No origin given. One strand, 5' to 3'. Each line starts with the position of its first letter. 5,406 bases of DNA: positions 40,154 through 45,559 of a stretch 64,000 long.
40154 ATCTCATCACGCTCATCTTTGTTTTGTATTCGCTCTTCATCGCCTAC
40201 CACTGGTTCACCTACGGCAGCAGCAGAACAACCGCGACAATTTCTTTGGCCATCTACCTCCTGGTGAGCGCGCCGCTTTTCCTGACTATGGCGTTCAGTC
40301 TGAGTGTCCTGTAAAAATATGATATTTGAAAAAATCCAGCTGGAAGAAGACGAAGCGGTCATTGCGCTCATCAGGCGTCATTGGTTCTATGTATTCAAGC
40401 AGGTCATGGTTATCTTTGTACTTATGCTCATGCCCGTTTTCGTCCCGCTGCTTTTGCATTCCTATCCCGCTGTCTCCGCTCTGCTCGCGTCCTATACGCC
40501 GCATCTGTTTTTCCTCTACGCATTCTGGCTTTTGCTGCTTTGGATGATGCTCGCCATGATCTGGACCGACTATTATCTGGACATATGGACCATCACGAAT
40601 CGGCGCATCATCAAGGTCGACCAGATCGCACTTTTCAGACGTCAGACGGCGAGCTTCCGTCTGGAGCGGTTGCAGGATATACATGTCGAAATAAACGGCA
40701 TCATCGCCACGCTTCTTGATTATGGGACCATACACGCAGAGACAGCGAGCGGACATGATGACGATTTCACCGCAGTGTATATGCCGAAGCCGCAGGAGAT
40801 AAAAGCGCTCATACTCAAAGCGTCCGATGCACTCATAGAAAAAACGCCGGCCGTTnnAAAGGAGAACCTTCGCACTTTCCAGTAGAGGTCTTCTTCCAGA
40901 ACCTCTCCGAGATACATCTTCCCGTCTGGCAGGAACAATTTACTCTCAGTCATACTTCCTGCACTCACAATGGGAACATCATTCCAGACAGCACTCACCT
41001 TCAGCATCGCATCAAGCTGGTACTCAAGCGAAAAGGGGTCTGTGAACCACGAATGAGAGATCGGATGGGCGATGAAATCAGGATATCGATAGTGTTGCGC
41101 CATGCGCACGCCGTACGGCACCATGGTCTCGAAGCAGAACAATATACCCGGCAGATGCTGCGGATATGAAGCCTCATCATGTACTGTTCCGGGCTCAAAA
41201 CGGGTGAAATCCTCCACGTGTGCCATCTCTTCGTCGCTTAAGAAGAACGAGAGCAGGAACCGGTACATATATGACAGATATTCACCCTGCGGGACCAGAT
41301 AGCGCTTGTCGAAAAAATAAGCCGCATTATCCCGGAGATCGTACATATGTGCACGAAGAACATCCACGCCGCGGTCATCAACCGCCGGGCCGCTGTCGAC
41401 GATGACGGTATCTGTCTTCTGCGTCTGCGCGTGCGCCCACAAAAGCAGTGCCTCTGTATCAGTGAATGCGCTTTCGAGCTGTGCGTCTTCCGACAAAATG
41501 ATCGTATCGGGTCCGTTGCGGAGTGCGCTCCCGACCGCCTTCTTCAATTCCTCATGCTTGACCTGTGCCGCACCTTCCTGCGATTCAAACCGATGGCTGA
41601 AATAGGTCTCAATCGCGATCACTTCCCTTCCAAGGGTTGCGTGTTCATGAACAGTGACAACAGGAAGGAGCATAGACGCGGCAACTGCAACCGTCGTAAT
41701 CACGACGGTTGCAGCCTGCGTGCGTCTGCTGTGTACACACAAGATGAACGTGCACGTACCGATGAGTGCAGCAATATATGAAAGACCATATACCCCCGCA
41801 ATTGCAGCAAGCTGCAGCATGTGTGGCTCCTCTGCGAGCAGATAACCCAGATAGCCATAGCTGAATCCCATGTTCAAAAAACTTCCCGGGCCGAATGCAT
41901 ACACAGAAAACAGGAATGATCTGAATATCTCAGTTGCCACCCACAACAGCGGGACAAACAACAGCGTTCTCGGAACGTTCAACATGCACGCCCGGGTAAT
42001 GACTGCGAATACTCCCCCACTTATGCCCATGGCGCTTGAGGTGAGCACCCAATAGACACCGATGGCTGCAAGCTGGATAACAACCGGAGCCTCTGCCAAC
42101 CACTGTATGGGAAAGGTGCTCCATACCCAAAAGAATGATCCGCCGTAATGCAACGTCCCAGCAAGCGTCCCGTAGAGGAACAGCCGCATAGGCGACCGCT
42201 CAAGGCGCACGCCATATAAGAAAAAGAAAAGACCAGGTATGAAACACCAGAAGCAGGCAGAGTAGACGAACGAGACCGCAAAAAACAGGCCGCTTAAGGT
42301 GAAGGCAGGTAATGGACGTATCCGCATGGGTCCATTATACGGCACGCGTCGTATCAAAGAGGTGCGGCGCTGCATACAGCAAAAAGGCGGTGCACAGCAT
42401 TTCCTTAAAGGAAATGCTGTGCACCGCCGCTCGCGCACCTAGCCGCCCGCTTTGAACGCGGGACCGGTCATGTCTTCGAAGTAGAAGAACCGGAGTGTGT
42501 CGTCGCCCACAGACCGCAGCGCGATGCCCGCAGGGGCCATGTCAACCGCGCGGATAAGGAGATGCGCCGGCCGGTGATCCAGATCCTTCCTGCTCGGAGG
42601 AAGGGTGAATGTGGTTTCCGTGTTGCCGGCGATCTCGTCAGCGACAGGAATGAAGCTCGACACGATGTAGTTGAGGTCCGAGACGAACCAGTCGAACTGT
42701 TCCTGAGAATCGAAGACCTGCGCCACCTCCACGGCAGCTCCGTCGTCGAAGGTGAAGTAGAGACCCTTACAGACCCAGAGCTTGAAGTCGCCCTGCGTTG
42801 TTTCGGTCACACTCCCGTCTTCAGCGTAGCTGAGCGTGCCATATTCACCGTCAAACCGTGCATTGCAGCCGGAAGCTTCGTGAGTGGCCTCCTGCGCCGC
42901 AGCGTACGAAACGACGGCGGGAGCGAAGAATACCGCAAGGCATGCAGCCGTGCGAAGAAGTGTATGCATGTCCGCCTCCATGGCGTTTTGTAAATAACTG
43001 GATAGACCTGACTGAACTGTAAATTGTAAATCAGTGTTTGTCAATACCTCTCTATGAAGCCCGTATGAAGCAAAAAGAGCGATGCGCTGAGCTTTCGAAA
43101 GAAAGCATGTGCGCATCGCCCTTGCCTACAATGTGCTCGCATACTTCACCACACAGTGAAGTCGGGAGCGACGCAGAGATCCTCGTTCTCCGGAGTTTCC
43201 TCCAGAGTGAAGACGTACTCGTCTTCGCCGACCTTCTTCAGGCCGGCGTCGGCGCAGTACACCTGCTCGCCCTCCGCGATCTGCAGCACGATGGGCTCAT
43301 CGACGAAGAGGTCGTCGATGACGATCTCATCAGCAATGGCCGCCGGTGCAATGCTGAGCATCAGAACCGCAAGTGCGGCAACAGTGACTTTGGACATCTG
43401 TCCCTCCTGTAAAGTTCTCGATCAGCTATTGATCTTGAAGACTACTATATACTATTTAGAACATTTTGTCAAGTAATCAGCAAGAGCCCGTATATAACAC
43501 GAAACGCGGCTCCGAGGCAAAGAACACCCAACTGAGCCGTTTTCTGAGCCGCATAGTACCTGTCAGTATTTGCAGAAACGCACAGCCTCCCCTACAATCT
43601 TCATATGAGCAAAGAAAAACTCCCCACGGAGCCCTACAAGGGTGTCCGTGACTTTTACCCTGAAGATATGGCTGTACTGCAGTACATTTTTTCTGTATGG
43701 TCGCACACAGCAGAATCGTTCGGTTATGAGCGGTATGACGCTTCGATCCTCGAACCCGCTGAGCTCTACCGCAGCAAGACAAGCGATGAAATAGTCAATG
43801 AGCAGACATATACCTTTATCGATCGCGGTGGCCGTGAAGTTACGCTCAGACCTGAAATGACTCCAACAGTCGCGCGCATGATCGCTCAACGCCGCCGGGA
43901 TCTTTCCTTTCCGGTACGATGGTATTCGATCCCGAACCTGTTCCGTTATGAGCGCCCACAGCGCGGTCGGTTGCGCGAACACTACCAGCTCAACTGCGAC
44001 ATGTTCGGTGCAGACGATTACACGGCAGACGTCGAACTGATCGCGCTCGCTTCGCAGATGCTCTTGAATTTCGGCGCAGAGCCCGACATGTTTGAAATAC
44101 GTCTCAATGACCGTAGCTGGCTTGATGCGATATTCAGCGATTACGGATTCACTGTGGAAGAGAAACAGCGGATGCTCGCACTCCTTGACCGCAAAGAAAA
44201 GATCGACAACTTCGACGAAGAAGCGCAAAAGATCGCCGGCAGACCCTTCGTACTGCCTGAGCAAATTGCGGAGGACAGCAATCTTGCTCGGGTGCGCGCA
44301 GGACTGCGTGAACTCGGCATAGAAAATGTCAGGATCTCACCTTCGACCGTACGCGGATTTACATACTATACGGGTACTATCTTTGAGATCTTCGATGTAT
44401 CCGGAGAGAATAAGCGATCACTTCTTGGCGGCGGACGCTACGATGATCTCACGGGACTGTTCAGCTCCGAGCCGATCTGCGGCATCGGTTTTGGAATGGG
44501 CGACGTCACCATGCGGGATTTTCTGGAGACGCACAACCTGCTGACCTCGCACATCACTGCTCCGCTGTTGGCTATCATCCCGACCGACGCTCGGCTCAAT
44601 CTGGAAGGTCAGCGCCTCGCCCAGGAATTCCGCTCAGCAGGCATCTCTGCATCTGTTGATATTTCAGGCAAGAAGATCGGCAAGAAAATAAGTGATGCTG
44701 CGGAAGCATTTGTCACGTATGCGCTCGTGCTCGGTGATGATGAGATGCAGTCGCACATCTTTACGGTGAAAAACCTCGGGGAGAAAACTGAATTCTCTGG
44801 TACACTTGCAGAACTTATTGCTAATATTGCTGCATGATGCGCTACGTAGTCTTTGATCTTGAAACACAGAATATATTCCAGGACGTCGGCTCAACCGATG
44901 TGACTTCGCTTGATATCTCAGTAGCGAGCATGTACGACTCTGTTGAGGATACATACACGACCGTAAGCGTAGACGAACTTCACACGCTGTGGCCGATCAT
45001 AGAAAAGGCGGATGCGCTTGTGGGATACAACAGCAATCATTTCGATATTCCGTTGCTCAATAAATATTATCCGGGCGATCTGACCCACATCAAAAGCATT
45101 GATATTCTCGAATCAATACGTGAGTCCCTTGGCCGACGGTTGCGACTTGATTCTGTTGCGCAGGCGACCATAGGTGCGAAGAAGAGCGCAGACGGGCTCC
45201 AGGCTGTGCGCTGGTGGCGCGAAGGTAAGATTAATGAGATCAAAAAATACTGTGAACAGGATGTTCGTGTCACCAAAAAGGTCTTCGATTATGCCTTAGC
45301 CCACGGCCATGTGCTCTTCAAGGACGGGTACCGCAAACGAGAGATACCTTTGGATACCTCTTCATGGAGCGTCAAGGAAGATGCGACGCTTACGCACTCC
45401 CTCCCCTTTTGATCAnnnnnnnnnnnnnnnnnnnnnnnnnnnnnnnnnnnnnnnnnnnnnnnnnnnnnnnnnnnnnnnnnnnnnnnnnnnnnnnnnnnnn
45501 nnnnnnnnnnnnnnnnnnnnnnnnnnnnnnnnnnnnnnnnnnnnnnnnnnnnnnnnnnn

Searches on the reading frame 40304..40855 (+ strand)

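Call 48: search_protein_families(library=pfam, proteins=[window:40304-40855:+], max_evalue=0.00001)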
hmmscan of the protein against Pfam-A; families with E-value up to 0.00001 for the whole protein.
window:40304-40855:+ (184 aa): 1 family
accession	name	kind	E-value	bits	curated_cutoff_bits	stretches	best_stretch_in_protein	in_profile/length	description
PF03703.20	bPH_2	-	2.6e-06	28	22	1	95-165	6-73/78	Bacterial PH domain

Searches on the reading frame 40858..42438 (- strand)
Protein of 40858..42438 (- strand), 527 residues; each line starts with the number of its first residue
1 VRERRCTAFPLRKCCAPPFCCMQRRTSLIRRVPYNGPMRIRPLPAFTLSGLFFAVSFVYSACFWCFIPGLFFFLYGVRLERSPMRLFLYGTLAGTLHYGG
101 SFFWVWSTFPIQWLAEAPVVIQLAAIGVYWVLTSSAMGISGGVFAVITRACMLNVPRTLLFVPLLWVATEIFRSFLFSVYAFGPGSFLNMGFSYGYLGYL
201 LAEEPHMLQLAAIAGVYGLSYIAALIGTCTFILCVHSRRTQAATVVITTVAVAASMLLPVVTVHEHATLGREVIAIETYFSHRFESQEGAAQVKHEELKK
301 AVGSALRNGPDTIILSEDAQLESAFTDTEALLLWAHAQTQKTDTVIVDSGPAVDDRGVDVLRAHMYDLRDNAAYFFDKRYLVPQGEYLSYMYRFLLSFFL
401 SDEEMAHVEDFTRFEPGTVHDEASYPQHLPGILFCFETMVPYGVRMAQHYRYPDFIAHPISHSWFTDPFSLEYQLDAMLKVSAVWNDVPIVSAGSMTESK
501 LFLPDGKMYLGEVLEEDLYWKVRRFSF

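Call 48: search_protein_families(library=pfam, proteins=[window:40858-42438:-], max_evalue=0.00001)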
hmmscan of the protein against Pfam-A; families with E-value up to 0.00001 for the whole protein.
window:40858-42438:- (527 aa): 1 family
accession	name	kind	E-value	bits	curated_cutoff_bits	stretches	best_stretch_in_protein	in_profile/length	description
PF20154.4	LNT_N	-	3.2e-15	57.1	27.1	1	49-228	1-158/159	Apolipoprotein N-acyltransferase N-terminal domain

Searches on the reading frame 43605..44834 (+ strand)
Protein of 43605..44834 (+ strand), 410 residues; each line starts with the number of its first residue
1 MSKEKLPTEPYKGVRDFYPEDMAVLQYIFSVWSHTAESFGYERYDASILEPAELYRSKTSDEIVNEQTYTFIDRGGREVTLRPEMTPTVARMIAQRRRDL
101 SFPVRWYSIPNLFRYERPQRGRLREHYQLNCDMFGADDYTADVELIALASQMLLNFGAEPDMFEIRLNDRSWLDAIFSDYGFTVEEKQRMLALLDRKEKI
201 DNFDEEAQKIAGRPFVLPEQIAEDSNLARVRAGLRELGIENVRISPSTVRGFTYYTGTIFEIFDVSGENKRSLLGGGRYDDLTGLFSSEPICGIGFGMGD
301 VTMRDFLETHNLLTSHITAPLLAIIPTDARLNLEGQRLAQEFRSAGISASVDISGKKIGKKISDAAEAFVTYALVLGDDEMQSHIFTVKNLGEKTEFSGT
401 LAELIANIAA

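Call 48: search_protein_families(library=pfam, proteins=[window:43605-44834:+], max_evalue=0.00001)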
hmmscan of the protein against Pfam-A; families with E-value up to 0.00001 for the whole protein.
window:43605-44834:+ (410 aa): 3 families
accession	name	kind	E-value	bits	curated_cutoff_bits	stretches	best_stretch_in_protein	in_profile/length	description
PF13393.11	tRNA-synt_His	-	1.2e-39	136.8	25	1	13-297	1-302/308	Histidyl-tRNA synthetase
PF03129.25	HGTP_anticodon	-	7.8e-15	55.3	21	1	323-408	3-91/94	Anticodon binding domain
PF00587.30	tRNA-synt_2b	-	1.1e-09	39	29.3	1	69-160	1-98/179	tRNA synthetase class II core domain (G, H, P, S and T)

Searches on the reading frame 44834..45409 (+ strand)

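Call 48: search_protein_families(library=pfam, proteins=[window:44834-45409:+], max_evalue=0.00001)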
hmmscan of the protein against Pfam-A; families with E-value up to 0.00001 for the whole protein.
window:44834-45409:+ (192 aa): 2 families
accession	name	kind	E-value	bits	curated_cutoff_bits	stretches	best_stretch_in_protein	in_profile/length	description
PF13482.12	RNase_H_2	-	9.8e-12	45.6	22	1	7-153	3-163/165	RNase_H superfamily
PF10108.15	DNA_pol_B_exo2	-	1.2e-09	38.7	24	0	85-151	102-170/213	Predicted 3'-5' exonuclease related to the exonuclease domain of PolB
